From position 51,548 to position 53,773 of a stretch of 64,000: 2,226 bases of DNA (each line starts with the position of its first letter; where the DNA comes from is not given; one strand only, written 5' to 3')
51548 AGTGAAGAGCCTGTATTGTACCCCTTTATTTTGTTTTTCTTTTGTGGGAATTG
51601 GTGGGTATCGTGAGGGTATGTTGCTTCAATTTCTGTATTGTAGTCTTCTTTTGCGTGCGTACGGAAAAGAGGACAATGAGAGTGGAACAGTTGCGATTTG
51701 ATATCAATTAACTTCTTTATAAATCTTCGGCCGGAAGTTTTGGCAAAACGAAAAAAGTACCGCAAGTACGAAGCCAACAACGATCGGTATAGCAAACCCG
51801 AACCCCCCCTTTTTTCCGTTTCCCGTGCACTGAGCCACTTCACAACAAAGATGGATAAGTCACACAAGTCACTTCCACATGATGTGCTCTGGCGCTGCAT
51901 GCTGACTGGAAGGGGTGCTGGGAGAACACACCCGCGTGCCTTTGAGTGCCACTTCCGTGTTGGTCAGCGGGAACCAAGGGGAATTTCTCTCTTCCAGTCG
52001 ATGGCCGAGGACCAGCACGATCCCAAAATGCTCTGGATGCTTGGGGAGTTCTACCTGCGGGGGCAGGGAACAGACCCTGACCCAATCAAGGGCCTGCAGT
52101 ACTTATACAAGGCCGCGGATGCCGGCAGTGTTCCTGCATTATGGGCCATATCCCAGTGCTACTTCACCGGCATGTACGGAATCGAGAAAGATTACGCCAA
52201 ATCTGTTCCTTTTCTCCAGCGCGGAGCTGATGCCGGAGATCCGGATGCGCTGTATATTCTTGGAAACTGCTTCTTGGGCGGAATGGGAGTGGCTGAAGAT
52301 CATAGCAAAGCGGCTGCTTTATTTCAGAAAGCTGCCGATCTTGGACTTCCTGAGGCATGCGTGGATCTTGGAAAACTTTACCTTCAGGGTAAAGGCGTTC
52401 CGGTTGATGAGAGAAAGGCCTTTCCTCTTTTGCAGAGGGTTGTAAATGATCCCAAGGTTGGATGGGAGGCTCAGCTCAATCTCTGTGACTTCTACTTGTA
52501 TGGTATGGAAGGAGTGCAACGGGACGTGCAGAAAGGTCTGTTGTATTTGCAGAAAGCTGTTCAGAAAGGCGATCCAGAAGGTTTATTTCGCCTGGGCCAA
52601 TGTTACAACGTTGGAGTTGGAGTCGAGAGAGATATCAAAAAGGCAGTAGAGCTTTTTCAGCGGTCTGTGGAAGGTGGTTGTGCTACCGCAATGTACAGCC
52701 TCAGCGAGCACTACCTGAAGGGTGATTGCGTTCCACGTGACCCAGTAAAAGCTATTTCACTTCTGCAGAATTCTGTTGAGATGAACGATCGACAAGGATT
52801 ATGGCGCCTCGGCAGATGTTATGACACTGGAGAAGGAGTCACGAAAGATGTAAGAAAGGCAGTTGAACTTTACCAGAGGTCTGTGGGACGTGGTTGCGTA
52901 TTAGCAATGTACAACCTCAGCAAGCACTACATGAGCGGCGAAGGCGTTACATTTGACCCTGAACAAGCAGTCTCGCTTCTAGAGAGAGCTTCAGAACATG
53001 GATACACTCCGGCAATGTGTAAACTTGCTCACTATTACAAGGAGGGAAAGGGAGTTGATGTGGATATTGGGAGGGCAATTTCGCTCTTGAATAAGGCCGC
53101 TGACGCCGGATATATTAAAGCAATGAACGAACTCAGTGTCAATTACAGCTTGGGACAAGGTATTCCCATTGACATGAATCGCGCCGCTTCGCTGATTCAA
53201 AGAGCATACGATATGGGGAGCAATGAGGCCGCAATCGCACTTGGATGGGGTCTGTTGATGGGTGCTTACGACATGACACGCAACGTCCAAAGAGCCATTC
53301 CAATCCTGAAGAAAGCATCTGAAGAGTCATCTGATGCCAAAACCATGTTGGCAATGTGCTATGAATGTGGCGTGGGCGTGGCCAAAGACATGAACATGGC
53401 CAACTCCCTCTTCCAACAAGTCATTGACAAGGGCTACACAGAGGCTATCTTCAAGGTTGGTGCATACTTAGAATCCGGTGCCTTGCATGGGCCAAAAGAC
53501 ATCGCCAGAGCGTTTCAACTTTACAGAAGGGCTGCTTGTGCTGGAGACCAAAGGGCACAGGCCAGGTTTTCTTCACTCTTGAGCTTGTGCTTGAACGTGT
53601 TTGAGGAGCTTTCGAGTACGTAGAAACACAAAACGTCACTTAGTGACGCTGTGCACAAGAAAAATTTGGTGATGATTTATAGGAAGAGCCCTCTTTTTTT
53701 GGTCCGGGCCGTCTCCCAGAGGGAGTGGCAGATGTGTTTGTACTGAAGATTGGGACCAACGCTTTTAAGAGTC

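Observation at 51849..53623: Intronless Sel1-repeat protein without signal peptide or TM, beside a decayed Hsp70 fragment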

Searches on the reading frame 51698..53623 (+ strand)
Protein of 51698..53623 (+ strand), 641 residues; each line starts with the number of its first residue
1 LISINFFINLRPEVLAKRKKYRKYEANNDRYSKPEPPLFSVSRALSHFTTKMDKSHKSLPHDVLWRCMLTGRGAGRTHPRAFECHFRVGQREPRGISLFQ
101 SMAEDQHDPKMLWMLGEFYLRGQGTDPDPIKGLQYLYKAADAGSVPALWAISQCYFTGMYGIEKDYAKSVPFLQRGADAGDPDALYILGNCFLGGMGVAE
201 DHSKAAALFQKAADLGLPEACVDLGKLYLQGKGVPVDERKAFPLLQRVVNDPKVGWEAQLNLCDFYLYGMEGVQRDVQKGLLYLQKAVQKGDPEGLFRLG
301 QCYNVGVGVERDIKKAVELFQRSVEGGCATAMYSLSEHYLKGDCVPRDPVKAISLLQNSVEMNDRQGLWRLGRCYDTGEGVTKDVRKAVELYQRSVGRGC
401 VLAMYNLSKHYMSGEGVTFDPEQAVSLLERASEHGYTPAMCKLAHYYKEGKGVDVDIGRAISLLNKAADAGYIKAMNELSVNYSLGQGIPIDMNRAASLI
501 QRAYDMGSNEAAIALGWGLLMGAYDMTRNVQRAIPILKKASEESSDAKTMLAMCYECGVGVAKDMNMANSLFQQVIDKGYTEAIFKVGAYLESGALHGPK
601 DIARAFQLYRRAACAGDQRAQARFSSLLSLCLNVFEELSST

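Call 3: search_protein_families(library=pfam, proteins=[window:51698-53623:+], max_evalue=0.01)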
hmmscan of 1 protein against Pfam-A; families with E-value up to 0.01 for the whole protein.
window:51698-53623:+ (641 aa): 4 families
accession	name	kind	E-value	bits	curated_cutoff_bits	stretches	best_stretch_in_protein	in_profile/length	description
PF08238.18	Sel1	-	1.2e-98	320.4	30.7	11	112-144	4-36/36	Sel1 repeat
PF23310.1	TPR_27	-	2.9e-06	27.4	27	0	281-336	16-68/110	Plant tetratrico peptide repeats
PF13174.12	TPR_6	-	5.5e-06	27.1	26.3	0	183-212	1-26/33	Tetratricopeptide repeat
PF14559.12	TPR_19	-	1e-05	26.2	25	0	493-546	7-57/68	Tetratricopeptide repeat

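Call 5: find_homologous_proteins(query=window:51851-53620:+, max_evalue=0.00001)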
Query window:51851-53620:+ (590 aa): 892 proteins with E <= 0.00001 among 8000 candidates; the best 120 are listed.
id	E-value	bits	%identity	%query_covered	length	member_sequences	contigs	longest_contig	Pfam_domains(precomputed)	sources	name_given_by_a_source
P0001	0.0e+0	1361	100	100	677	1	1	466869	PF23310.2,PF08238.19,PF13174.13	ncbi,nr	ncbi:calmodulin-dependent protein kinase [Pelomyxa schiedti]|nr:calmodulin-dependent protein kinase 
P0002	8.5e-251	852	66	98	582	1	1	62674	PF14559.13,PF08238.19,PF13174.13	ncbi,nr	ncbi:calmodulin-dependent protein kinase [Pelomyxa schiedti]|nr:calmodulin-dependent protein kinase 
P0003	4.6e-235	800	62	96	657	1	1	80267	PF14559.13,PF23310.2,PF08238.19,PF13174.13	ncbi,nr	ncbi:serine/threonine protein kinase [Pelomyxa schiedti]|nr:serine/threonine protein kinase [Pelomyx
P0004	8.0e-230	783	62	100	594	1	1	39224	PF23310.2,PF08238.19,PF13174.13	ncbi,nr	ncbi:sel1 repeat family protein [Pelomyxa schiedti]|nr:sel1 repeat family protein [Pelomyxa schiedti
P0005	3.1e-96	342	31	81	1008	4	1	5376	PF13414.13,PF00656.28,PF08238.19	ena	-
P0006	6.0e-83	298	39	84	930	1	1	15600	PF13432.13,PF08238.19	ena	-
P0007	9.9e-76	274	30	92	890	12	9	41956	PF23310.2,PF08238.19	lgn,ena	-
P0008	3.6e-75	272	25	87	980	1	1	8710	PF07714.24,PF00069.32,PF13176.13,PF08238.19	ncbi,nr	ncbi:hypothetical protein HK096_002298 [Nowakowskiella sp. JEL0078]|nr:hypothetical protein HK096_00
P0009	1.3e-74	270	26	85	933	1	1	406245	PF23310.2,PF08238.19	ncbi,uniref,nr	ncbi:SEL1-like repeat protein [Salinicola rhizosphaerae]|uniref:Sel1 repeat family protein n=1 Tax=S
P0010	2.0e-72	263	28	87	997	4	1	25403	PF23310.2,PF08238.19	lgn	-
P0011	7.0e-71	258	29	66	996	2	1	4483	PF14559.13,PF23310.2,PF13432.13,PF08238.19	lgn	-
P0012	1.7e-70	256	29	65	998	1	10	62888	PF13428.13,PF08238.19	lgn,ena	-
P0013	2.1e-70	256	26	89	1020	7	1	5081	PF13428.13,PF08238.19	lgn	-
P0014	8.2e-68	248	28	88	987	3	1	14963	PF08238.19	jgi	jgi:TPR repeat protein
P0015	3.0e-67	246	28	84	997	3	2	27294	PF08238.19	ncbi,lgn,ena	-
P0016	7.5e-67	244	27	82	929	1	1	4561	PF08238.19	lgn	-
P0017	1.6e-65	240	34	76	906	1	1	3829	PF00656.28,PF08238.19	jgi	-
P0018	1.9e-65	240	27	81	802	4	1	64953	PF13365.13,PF25062.2,PF08238.19,PF07719.24,PF20308.5,PF00089.33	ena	-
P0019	1.5e-64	237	27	85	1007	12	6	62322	PF13176.13,PF23310.2,PF13432.13,PF13428.13,PF08238.19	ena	-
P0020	4.5e-64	235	27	87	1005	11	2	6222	PF14559.13,PF23310.2,PF08238.19,PF13181.13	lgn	-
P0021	1.2e-63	234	25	72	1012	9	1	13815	PF14559.13,PF00515.35,PF13424.13,PF13176.13,PF23310.2,PF13428.13,PF08238.19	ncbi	-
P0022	3.8e-63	232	27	93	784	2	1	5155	PF13432.13,PF08238.19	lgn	-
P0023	7.1e-62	228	28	93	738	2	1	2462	PF08238.19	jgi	jgi:TPR repeat protein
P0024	2.8e-61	226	37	65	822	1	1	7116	PF08238.19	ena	-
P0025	3.3e-61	226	29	81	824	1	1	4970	PF14559.13,PF13424.13,PF13176.13,PF13432.13,PF08238.19,PF07719.24,PF13174.13,PF20308.5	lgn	-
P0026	3.3e-61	226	28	76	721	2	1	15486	PF23310.2,PF08238.19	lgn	-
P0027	1.6e-60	224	29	73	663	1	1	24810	PF13431.13,PF01582.26,PF23310.2,PF13676.12,PF08238.19,PF08937.17,PF20308.5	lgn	-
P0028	9.8e-60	221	30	77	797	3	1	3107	PF23310.2,PF08238.19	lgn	-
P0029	1.3e-59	221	30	60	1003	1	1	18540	PF23310.2,PF13676.12,PF08238.19,PF20308.5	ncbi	-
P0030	1.3e-59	221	32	70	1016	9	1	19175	PF08238.19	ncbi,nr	ncbi:MAG: hypothetical protein Q4D24_10325 [Erysipelotrichaceae bacterium]|nr:hypothetical protein [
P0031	2.8e-58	216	25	87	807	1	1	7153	PF18632.8,PF08238.19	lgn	-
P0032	3.6e-58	216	29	66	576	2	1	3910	PF14559.13,PF08289.17,PF23310.2,PF13432.13,PF08238.19,PF20308.5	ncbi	-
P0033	4.9e-58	215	29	81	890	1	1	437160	PF08238.19,PF01471.24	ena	-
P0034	1.9e-57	213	25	79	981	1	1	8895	PF23310.2,PF08238.19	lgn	-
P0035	2.3e-57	213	30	85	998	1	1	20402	PF23310.2,PF08238.19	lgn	-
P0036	4.1e-56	209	31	70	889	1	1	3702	PF17820.8,PF00656.28,PF08289.17,PF00595.30,PF13180.13,PF08238.19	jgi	jgi:TPR repeat protein/uncharacterized caspase-like protein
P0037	2.7e-55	206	34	67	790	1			PF13432.13,PF08238.19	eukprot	eukprot:RCo015750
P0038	3.9e-55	206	28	74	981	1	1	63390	PF08238.19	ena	-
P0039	7.0e-55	205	31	76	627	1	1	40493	PF23310.2,PF08238.19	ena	-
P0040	2.4e-54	203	25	90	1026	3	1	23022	PF08238.19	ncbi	-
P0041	2.5e-54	203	31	59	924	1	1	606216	PF08238.19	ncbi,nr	ncbi:esiB [Symbiodinium sp. CCMP2592]|nr:esiB [Symbiodinium sp. CCMP2592]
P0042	2.7e-54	203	27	86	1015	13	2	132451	PF14559.13,PF00515.35,PF13424.13,PF13176.13,PF13432.13,PF08238.19,PF13181.13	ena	-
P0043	3.6e-54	203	27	73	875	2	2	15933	PF08238.19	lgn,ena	-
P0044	3.9e-54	202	30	83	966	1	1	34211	PF08238.19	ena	-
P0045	4.5e-53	199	34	60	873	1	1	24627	PF08238.19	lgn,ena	-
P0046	5.5e-53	199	27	83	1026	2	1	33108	PF08238.19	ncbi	-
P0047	1.3e-52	197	28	58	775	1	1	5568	PF23310.2,PF08238.19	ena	-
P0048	1.4e-52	197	29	71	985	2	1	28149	PF14559.13,PF12895.14,PF13428.13,PF08238.19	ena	-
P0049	1.8e-52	197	28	82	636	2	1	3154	PF08238.19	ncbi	-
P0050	2.0e-52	197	27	86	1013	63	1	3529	PF14559.13,PF08238.19,PF13181.13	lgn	-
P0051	8.3e-52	195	28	67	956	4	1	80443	PF08238.19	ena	-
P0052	1.1e-51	194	32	68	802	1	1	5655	PF01582.26,PF08289.17,PF13432.13,PF13676.12,PF08238.19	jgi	jgi:TPR repeat protein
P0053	1.2e-51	194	26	77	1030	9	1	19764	PF23310.2,PF08238.19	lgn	-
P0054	2.5e-51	193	28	70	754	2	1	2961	PF08238.19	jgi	jgi:uncharacterized protein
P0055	3.2e-51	193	28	61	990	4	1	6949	PF08238.19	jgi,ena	-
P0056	5.2e-51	192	27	86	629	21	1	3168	PF23310.2,PF08238.19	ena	-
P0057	2.2e-50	190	26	75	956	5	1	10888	PF08238.19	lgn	-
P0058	8.4e-50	188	31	68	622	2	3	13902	PF08238.19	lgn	-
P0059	4.9e-49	186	31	55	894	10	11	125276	PF03572.24,PF13432.13,PF08238.19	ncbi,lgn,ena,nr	ncbi:MAG: SEL1-like repeat protein [Clostridia bacterium]|nr:SEL1-like repeat protein [Clostridia ba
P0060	5.4e-49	186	32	62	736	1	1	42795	PF00656.28,PF08238.19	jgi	jgi:TPR repeat protein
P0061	6.7e-49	185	26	61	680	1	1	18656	PF23310.2,PF08238.19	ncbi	ncbi:MAG: tetratricopeptide repeat protein, partial [Pseudomonadota bacterium]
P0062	1.1e-48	185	29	71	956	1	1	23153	PF08238.19,PF13181.13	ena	-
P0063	3.6e-48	183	29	77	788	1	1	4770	PF13365.13,PF23310.2,PF13432.13,PF08238.19,PF00089.33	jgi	jgi:TPR repeat protein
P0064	5.8e-48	182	26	86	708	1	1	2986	PF08238.19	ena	-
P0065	7.3e-48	182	33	56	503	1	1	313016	PF08238.19,PF13174.13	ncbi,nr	ncbi:sel1 repeat family protein [Pelomyxa schiedti]|nr:sel1 repeat family protein [Pelomyxa schiedti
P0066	2.9e-47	180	24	87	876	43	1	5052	PF08238.19,PF07719.24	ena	-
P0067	3.0e-47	180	27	86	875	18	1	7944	PF00656.28,PF08238.19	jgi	jgi:TPR repeat protein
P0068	4.4e-47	179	34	48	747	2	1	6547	PF14559.13,PF23310.2,PF13432.13,PF08238.19,PF20308.5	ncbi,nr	ncbi:MAG: SEL1-like repeat protein, partial [Spirochaetales bacterium]|nr:SEL1-like repeat protein [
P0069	5.8e-47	179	26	86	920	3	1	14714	PF23310.2,PF08238.19,PF20308.5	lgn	-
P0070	6.5e-47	179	27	82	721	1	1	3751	PF08238.19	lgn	-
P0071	8.2e-47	178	33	77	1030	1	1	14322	PF23310.2,PF08238.19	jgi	jgi:TPR repeat protein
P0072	1.1e-46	178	33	67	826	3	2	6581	PF25170.2,PF08238.19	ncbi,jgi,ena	jgi:TPR repeat protein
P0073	1.1e-46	178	26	73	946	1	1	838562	PF07714.24,PF00069.32,PF08289.17,PF08238.19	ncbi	ncbi:MAG: protein kinase [Zavarzinella sp.]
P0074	2.1e-46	177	26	86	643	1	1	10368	PF23310.2,PF08238.19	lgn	-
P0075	3.3e-46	176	25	83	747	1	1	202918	PF13432.13,PF08238.19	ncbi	ncbi:MAG: hypothetical protein U1E36_03385 [Rickettsiales bacterium]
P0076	9.0e-46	175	35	52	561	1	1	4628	PF23310.2,PF08238.19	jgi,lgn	jgi:TPR repeat protein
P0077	1.2e-45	175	32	84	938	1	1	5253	PF00656.28,PF08238.19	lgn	-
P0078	1.5e-45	174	29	65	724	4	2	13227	PF08238.19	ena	-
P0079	1.9e-45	174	22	84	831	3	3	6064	PF23310.2,PF08238.19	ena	-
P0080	2.3e-45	174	24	78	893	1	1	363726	PF23310.2,PF08238.19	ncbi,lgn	-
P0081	2.3e-45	174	25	93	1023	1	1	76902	PF23310.2,PF08238.19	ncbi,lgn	-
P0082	2.7e-45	173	26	84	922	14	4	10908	PF13176.13,PF13676.12,PF08238.19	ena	-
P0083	4.3e-45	173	31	55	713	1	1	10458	PF01582.26,PF13676.12,PF08238.19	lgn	-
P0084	4.5e-45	173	26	81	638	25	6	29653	PF08238.19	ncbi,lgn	-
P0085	4.9e-45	172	41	44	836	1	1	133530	PF07714.24,PF00069.32,PF13424.13,PF08238.19,PF13174.13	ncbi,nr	ncbi:calmodulin-dependent protein kinase [Pelomyxa schiedti]|nr:calmodulin-dependent protein kinase 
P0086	6.2e-45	172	32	60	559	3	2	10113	PF23310.2,PF08238.19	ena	-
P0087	9.8e-45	171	27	53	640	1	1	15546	PF08238.19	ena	-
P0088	2.1e-44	170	25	70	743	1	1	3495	PF23310.2,PF08238.19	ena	-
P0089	5.4e-44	169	35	68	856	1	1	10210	PF00656.28,PF25170.2,PF08238.19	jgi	jgi:TPR repeat protein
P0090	8.5e-44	168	32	49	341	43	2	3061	PF23310.2,PF08238.19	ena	-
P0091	2.3e-43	167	27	77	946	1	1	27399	PF18555.8,PF23310.2,PF08238.19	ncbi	-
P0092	2.9e-43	167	30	80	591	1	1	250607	PF13414.13,PF23310.2,PF13432.13,PF13428.13,PF08238.19,PF20308.5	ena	-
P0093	3.2e-43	166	25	76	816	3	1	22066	PF08238.19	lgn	-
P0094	7.0e-43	165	29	72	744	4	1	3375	PF14559.13,PF12895.14,PF08238.19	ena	-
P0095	1.1e-42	165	23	82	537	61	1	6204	PF23310.2,PF08238.19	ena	-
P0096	2.0e-42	164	29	64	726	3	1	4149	PF00656.28,PF08238.19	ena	-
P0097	2.2e-42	164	29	74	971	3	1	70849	PF08238.19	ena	-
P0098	4.9e-42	163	24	95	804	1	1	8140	PF23310.2,PF08238.19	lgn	-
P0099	5.7e-42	162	27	70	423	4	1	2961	PF08238.19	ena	-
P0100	1.0e-41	162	26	66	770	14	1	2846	PF08238.19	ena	-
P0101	1.1e-41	161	28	71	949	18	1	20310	PF08238.19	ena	-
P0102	1.4e-41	161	32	46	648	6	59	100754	PF13176.13,PF13432.13,PF08238.19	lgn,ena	-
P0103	1.5e-41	161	26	70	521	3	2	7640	PF23310.2,PF08238.19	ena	-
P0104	1.8e-41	161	27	77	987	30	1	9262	PF18555.8,PF23310.2,PF08238.19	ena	-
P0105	2.4e-41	160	28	81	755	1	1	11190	PF08238.19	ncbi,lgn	-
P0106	3.0e-41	160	28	68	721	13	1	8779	PF08238.19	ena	-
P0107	3.7e-41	160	31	58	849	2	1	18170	PF07714.24,PF00069.32,PF13176.13,PF08238.19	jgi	-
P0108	4.0e-41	160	32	58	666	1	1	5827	PF00656.28,PF08238.19,PF12770.13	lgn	-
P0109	4.1e-41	159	26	73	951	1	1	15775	PF08238.19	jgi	jgi:TPR repeat protein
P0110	4.7e-41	159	28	65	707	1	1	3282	PF13365.13,PF23310.2,PF08238.19,PF00089.33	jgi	jgi:TPR repeat protein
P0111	7.6e-41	159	31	66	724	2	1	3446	PF08238.19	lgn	-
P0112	1.3e-40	158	31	63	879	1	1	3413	PF07714.24,PF00069.32,PF08238.19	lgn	-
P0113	1.9e-40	157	27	70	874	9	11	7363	PF07714.24,PF00069.32,PF13424.13,PF08238.19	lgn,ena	-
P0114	3.4e-40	156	39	42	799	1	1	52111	PF21646.4,PF13432.13,PF08238.19,PF13174.13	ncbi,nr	ncbi:sel1 repeat family protein [Pelomyxa schiedti]|nr:sel1 repeat family protein [Pelomyxa schiedti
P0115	3.5e-40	156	29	66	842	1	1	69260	PF08238.19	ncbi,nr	ncbi:MAG: SEL1-like repeat protein [Elusimicrobia bacterium]|nr:SEL1-like repeat protein [Elusimicro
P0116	3.7e-40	156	26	71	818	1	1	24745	PF08238.19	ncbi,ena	-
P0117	4.5e-40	156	27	82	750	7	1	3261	PF08238.19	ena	-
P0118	4.9e-40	156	28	61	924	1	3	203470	PF23310.2,PF08238.19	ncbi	-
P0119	5.1e-40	156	28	50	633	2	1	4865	PF23310.2,PF08238.19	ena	-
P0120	1.1e-39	155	27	90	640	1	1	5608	PF13424.13,PF23310.2,PF08238.19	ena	-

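Call 8: find_encoding_contigs(protein=P0001, flank=10000, max_places=3)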
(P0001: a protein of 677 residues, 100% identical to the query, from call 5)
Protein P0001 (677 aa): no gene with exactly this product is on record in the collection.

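Call 9: find_encoding_contigs(protein=P0002, flank=10000, max_places=3)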
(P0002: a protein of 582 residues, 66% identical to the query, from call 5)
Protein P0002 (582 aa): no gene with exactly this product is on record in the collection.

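Call 23: find_encoding_contigs(protein=P0006, flank=8000, max_places=2)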
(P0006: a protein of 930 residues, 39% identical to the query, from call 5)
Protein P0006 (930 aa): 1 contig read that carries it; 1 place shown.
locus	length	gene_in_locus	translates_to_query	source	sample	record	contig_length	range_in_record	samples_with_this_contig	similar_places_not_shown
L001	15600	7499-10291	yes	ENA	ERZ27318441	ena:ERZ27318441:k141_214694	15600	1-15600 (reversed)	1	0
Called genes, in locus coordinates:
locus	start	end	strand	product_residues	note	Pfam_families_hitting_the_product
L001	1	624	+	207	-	?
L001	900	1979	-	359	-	-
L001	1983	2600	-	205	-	-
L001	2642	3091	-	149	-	-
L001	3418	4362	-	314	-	-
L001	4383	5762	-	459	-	PF13240:Zn_Ribbon_1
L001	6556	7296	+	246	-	PF13672:PP2C_2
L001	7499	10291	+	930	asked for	PF13432:TPR_16 (faint), PF08238:Sel1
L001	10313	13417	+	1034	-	-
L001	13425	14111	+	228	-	PF00092:VWA (faint), PF13519:VWA_2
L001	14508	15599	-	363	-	?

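Call 24: find_encoding_contigs(protein=P0007, flank=8000, max_places=2)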
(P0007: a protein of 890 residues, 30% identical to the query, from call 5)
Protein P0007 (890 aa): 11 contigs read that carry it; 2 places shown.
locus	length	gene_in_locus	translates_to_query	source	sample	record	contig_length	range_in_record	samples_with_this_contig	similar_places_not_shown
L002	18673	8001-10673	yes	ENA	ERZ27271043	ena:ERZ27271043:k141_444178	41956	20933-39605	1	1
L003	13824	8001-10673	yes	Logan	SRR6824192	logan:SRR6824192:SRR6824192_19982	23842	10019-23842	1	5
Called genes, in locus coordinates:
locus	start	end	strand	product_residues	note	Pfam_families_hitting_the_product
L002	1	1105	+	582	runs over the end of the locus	-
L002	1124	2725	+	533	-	-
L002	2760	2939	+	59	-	-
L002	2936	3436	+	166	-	-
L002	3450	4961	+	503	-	PF00004:AAA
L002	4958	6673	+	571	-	-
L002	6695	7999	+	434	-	-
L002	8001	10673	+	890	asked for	PF08238:Sel1, PF23310:TPR_27 (faint), PF08238:Sel1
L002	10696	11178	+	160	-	-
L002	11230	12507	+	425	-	PF04055:Radical_SAM, PF13353:Fer4_12 (weak)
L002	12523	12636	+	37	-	-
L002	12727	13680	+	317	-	-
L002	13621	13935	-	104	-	-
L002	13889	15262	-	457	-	PF03432:Relaxase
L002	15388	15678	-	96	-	PF18956:DUF5699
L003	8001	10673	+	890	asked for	PF08238:Sel1, PF23310:TPR_27 (faint), PF08238:Sel1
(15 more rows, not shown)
